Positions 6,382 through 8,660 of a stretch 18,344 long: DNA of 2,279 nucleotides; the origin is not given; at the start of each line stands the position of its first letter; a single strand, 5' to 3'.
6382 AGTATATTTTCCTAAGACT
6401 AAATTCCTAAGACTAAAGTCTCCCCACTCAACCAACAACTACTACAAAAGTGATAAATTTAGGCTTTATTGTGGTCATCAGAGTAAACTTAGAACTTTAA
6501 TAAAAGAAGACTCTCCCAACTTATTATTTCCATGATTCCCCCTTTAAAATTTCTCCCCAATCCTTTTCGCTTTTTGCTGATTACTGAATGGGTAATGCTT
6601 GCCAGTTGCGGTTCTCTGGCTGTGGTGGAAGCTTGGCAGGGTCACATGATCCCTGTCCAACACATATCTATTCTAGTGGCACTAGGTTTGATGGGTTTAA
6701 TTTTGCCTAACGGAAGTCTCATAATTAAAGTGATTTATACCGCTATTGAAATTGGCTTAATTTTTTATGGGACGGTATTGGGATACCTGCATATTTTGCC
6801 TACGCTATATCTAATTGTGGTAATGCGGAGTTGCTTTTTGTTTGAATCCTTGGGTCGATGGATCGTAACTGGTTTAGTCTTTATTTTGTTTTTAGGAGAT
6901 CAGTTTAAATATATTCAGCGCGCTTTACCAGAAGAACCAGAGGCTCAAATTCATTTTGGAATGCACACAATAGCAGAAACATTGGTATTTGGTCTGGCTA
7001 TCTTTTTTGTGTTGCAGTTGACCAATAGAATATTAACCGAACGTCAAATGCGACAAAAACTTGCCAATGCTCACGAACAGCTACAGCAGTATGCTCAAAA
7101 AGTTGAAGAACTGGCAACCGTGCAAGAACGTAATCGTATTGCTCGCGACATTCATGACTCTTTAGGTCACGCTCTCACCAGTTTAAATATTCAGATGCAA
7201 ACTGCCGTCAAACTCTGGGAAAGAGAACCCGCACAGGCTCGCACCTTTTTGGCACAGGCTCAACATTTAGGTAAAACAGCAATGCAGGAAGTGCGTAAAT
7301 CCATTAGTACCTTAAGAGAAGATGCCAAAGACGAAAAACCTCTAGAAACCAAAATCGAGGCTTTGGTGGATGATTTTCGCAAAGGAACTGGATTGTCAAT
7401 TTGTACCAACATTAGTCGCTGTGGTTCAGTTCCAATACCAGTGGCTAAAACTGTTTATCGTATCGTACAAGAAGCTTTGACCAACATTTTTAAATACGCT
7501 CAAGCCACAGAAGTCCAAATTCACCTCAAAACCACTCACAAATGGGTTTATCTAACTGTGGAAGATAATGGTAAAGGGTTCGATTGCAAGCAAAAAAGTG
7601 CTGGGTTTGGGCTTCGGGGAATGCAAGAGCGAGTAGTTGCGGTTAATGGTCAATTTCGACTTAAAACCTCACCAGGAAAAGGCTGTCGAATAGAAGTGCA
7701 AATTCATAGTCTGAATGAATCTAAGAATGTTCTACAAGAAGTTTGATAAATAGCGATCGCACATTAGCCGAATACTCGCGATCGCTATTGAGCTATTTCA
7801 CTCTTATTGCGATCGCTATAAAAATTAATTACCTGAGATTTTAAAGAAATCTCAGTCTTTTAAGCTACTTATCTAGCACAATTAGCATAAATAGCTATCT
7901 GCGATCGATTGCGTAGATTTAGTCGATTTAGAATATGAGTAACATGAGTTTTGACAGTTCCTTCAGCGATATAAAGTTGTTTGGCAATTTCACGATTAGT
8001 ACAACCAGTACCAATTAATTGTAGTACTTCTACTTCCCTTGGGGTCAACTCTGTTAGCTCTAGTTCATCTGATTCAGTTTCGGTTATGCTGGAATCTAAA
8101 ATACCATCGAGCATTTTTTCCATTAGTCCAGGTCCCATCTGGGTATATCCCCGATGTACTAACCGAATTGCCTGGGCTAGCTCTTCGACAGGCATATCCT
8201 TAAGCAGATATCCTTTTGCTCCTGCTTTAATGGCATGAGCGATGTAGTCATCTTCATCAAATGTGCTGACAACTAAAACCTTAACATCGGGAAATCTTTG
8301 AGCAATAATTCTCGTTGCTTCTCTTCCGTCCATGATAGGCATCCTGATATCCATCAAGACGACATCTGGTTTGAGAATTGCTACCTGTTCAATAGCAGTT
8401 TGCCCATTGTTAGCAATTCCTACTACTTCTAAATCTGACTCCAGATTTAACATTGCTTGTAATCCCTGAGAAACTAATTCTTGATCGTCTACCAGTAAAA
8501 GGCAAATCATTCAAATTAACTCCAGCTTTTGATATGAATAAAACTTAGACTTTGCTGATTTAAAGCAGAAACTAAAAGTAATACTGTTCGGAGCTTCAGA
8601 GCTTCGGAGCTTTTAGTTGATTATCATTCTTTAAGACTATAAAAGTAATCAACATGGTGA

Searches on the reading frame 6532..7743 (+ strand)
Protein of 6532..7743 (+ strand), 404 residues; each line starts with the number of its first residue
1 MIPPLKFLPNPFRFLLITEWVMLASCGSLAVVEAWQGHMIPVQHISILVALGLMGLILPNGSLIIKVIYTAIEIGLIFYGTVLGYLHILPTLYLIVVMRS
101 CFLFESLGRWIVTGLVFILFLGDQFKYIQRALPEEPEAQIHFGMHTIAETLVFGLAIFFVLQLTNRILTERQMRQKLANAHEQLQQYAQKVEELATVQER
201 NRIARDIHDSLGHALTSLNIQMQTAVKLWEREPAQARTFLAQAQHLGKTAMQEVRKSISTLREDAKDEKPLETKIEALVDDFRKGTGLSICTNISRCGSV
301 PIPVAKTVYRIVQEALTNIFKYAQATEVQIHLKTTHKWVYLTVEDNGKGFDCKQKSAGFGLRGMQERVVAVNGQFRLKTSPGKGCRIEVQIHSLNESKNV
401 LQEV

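Call 10: search_protein_families(library=pfam, proteins=[window:6532-7743:+], max_evalue=0.001)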
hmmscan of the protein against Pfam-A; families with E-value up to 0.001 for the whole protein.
window:6532-7743:+ (404 aa): 3 families
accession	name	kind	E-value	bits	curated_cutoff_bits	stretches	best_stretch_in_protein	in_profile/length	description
PF07730.19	HisKA_3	-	3.7e-20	72.7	24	1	199-265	1-67/68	Histidine kinase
PF02518.31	HATPase_c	-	8.6e-15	55.6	26.4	1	306-391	4-107/111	Histidine kinase-, DNA gyrase B-, and HSP90-like ATPase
PF13581.12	HATPase_c_2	-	7.3e-06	26.4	27.4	1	292-354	16-83/127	Histidine kinase-like ATPase domain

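Call 70: search_protein_families(library=padloc, proteins=[window:6532-7743:+], max_evalue=0.001)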
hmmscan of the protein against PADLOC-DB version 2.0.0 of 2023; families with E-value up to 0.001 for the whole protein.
window:6532-7743:+ (404 aa): 0 families

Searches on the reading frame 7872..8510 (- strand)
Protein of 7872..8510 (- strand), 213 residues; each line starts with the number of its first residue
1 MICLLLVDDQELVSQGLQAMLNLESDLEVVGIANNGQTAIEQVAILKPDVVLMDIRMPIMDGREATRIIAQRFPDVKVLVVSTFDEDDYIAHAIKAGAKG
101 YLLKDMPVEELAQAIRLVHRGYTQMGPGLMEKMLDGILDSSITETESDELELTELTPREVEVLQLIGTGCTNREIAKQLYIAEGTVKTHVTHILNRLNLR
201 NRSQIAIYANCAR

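Call 10: search_protein_families(library=pfam, proteins=[window:7872-8510:-], max_evalue=0.001)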
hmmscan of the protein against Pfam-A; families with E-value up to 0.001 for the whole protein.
window:7872-8510:- (213 aa): 4 families
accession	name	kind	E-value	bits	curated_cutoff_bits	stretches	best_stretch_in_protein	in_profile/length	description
PF00072.30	Response_reg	-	2.4e-27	95.7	30.2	1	5-116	2-111/111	Response regulator receiver domain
PF00196.25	GerE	-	1e-19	70.3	23.5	1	154-209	2-57/57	Bacterial regulatory proteins, luxR family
PF08281.18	Sigma70_r4_2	-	1.2e-05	25.2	25.7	1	152-197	8-54/54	Sigma-70, region 4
PF04545.22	Sigma70_r4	-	9.7e-05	22.3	24.1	1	152-197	2-48/50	Sigma-70, region 4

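Call 70: search_protein_families(library=padloc, proteins=[window:7872-8510:-], max_evalue=0.001)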
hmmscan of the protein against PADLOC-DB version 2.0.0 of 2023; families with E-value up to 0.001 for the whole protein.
window:7872-8510:- (213 aa): 2 families
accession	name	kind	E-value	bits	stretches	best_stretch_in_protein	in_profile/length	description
PDLC01855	CARF3--CARF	-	1e-07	30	1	149-196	212-259/288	-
PDLC01851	CARF3--CARF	-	3.9e-07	27.7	1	147-197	202-252/279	-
